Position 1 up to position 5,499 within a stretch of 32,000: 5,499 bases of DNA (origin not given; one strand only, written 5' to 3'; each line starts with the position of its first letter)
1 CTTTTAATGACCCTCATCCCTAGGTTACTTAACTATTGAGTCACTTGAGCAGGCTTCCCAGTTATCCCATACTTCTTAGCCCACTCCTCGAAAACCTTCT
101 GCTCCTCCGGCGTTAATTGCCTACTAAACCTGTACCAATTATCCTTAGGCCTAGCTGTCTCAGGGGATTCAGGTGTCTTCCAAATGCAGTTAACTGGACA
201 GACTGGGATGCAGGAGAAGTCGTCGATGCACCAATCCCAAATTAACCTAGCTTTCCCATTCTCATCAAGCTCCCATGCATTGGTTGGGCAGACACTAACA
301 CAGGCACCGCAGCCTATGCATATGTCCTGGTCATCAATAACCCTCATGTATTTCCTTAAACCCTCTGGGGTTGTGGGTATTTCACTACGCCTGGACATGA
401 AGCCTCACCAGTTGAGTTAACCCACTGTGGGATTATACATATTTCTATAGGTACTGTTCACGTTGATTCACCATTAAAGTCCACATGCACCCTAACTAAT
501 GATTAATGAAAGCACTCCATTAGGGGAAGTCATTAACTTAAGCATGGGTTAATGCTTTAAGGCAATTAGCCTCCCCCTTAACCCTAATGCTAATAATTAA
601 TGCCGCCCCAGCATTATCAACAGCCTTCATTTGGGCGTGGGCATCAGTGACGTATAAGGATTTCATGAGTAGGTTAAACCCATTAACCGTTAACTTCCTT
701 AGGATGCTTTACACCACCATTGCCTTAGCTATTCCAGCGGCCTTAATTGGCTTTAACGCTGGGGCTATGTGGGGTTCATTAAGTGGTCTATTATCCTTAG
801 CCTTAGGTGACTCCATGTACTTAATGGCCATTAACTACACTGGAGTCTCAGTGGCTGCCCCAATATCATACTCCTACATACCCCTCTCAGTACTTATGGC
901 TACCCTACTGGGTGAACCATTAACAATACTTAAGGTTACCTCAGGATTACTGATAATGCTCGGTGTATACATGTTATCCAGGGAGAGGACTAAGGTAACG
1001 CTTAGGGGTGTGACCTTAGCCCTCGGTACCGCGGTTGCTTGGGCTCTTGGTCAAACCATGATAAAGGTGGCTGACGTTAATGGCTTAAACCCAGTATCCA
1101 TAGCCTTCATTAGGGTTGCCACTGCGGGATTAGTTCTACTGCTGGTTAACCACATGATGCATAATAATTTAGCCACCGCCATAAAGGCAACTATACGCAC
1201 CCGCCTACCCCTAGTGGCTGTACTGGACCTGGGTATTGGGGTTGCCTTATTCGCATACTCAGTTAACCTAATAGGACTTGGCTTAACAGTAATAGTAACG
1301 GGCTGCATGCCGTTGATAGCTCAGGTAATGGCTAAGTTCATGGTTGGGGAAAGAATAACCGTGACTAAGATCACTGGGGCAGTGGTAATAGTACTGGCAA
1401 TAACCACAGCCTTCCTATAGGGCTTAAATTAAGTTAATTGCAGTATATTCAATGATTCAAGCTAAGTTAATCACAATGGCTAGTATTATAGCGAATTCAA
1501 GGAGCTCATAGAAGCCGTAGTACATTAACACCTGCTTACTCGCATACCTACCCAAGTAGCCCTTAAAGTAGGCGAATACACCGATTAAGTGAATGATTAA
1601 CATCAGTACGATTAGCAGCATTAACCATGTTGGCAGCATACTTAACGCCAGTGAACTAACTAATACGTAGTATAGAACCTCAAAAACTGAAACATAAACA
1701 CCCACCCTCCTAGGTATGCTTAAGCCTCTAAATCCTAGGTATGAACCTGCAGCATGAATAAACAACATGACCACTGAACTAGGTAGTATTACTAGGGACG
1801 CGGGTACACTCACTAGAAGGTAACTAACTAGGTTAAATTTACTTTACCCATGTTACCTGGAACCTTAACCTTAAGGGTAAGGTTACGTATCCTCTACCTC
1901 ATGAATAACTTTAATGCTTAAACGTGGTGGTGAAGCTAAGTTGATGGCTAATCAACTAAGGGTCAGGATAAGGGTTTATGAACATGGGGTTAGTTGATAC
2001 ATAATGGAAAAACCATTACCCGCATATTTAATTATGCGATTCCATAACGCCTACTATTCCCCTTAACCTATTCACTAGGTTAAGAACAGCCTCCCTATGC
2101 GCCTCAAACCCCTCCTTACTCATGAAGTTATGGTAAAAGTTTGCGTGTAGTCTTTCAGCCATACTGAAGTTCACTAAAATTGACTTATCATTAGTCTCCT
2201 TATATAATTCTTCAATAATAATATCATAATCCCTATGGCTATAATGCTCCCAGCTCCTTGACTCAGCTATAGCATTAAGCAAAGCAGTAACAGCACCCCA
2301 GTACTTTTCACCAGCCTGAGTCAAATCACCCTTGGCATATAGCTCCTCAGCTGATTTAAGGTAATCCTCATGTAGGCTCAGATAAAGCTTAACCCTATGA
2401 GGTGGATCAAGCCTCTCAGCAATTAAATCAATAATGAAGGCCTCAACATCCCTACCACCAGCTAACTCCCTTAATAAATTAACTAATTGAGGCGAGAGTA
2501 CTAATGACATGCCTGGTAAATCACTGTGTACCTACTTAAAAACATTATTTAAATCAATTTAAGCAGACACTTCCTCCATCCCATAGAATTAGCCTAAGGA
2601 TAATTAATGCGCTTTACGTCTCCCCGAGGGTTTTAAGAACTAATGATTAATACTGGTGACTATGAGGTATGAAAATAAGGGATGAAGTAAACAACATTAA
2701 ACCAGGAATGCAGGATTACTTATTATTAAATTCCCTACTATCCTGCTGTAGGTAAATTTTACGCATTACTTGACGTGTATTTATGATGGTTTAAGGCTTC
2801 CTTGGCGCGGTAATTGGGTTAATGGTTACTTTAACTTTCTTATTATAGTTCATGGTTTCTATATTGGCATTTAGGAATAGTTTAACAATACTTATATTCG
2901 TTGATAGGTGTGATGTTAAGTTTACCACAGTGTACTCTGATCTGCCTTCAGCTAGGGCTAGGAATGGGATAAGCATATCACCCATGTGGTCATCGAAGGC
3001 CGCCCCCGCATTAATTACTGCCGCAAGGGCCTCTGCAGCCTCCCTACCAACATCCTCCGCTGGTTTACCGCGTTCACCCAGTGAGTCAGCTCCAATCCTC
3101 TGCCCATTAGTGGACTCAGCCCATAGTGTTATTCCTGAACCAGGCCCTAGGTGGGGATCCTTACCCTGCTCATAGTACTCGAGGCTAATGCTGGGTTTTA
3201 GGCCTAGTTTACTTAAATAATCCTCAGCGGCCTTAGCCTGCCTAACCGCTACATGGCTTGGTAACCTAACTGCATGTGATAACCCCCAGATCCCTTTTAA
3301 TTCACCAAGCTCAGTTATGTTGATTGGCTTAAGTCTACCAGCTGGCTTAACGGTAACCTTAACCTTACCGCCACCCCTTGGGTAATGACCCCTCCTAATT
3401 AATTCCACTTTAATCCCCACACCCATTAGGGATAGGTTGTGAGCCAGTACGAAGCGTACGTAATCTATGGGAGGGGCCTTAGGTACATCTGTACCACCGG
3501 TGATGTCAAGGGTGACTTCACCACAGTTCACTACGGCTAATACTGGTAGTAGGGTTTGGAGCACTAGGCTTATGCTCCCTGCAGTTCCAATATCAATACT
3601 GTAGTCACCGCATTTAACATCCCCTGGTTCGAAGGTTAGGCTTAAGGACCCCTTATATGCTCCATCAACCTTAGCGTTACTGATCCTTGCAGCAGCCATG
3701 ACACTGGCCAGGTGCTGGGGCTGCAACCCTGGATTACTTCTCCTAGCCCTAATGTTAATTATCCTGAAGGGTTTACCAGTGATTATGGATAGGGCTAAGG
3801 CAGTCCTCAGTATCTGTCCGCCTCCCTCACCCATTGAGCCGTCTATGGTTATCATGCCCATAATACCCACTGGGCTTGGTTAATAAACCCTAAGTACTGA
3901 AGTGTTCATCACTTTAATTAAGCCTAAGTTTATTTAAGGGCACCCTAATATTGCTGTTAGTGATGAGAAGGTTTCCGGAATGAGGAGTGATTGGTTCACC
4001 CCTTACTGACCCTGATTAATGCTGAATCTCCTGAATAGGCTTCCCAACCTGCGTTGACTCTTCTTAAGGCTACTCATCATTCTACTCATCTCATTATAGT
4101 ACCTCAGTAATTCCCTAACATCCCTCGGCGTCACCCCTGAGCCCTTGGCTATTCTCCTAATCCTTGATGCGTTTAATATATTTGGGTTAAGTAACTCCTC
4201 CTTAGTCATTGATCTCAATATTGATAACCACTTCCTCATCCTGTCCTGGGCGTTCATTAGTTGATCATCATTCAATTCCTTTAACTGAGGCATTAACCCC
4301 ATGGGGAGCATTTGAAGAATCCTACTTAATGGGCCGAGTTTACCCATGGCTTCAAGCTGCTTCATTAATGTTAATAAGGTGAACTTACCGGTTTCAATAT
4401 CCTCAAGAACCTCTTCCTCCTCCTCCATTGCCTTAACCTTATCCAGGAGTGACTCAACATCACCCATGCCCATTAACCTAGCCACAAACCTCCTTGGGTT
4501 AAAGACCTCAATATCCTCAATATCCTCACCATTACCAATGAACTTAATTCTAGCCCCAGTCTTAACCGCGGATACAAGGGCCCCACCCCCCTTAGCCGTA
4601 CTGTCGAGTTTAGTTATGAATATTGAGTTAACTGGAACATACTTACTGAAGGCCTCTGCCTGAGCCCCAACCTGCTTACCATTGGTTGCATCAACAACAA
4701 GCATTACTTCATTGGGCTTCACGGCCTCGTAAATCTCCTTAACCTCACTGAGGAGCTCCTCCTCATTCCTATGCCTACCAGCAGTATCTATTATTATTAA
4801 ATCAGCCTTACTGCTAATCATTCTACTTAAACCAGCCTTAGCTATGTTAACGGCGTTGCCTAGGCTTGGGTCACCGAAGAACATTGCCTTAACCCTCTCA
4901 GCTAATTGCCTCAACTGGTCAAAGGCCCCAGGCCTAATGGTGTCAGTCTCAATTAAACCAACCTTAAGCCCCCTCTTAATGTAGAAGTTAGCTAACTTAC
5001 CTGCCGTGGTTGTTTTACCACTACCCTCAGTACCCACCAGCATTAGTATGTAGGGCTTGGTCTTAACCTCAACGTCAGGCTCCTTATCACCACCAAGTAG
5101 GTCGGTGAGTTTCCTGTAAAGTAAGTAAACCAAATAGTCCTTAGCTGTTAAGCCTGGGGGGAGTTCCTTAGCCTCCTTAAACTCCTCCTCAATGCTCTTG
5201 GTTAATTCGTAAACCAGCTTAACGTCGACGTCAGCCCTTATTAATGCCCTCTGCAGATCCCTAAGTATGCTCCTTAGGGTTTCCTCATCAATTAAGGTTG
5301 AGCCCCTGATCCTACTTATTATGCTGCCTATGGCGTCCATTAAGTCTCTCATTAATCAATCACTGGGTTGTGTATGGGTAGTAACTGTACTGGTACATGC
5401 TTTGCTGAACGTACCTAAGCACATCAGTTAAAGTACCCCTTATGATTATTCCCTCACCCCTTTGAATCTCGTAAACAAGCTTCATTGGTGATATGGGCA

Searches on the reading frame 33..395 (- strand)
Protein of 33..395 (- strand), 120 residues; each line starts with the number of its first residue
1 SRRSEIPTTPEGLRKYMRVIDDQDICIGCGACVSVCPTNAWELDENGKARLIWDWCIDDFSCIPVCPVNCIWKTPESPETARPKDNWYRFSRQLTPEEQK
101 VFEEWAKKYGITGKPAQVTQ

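Call 57: search_protein_families(library=pfam, proteins=[window:33-395:-], max_evalue=0.00001)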
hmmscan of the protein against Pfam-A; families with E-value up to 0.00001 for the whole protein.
window:33-395:- (120 aa): 9 families
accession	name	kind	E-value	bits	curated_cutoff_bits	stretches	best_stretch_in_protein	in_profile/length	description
PF00037.32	Fer4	-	1.5e-11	44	21.1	1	20-41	2-23/24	4Fe-4S binding domain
PF13237.11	Fer4_10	-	2.6e-09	37.3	25.5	1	19-67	2-53/53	4Fe-4S dicluster domain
PF14697.11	Fer4_21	-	1e-08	35.6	35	1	22-71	4-57/59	4Fe-4S dicluster domain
PF12838.12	Fer4_7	-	1.7e-08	35.2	27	1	26-70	2-52/52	4Fe-4S dicluster domain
PF12837.12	Fer4_6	-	2.5e-08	33.9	25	1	22-41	5-24/24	4Fe-4S binding domain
PF13484.11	Fer4_16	-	7.6e-08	33.5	30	0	26-49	2-26/66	4Fe-4S double cluster binding domain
PF12797.12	Fer4_2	-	7.6e-08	32.3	24.5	1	18-38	2-22/22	4Fe-4S binding domain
PF25160.1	LdpA_Fe-S-bd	-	2.3e-06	27.7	27.6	0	23-40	25-42/49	LdpA Fe-S cluster-binding domain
PF13187.11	Fer4_9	-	5.4e-06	26.8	27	0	26-71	2-52/52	4Fe-4S dicluster domain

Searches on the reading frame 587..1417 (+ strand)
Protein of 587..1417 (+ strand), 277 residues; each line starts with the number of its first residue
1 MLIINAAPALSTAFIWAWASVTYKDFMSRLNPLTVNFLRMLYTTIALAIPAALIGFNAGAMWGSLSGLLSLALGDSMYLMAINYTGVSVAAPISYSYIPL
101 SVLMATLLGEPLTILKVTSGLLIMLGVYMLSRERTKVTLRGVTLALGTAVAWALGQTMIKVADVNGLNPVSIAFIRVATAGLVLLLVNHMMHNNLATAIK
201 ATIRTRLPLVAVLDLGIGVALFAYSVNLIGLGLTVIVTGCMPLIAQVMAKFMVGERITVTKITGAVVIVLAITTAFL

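Call 56: search_protein_families(library=pfam, proteins=[window:587-1417:+], max_evalue=0.00001)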
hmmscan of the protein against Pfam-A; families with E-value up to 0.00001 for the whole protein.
window:587-1417:+ (277 aa): 1 family
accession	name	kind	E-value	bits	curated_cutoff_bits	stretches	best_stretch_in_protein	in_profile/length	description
PF00892.27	EamA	-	1.6e-31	109.8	28.2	2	9-131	7-134/135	EamA-like transporter family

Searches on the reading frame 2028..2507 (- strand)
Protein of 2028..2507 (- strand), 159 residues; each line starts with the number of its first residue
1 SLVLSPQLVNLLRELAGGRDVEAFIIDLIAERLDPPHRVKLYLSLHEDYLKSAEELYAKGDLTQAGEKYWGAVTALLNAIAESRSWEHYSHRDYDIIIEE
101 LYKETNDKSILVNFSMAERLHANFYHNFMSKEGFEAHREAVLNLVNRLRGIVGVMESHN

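Call 57: search_protein_families(library=pfam, proteins=[window:2028-2507:-], max_evalue=0.00001)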
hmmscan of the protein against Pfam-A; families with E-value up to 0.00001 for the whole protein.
window:2028-2507:- (159 aa): 1 family
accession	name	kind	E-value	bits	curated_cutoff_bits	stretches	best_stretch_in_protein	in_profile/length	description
PF05942.16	PaREP1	-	7.1e-28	97.3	24.4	1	42-145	2-115/115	Archaeal PaREP1/PaREP8 family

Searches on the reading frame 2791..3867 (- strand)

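Call 56: search_protein_families(library=pfam, proteins=[window:2791-3867:-], max_evalue=0.00001)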
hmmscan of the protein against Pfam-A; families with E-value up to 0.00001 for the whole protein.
window:2791-3867:- (358 aa): 2 families
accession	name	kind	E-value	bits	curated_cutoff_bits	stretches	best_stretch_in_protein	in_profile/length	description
PF01137.26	RTC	-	1.5e-81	273.2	27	1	12-337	1-220/221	RNA 3'-terminal phosphate cyclase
PF05189.18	RTC_insert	-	3.4e-29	101.7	23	1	185-285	1-101/102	RNA 3'-terminal phosphate cyclase (RTC), insert domain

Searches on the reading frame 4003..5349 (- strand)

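Call 56: search_protein_families(library=pfam, proteins=[window:4003-5349:-], max_evalue=0.00001)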
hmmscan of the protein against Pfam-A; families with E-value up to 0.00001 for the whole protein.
window:4003-5349:- (448 aa): 3 families
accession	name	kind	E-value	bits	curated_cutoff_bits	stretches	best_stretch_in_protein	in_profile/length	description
PF00448.28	SRP54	-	9e-63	211.9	22.7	1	100-293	2-195/196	SRP54-type protein, GTPase domain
PF02978.25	SRP_SPB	-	1.5e-28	99.4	27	1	322-425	1-91/91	Signal peptide binding domain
PF02881.24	SRP54_N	-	1.3e-12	48.1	22.4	1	3-78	1-72/75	SRP54-type protein, helical bundle domain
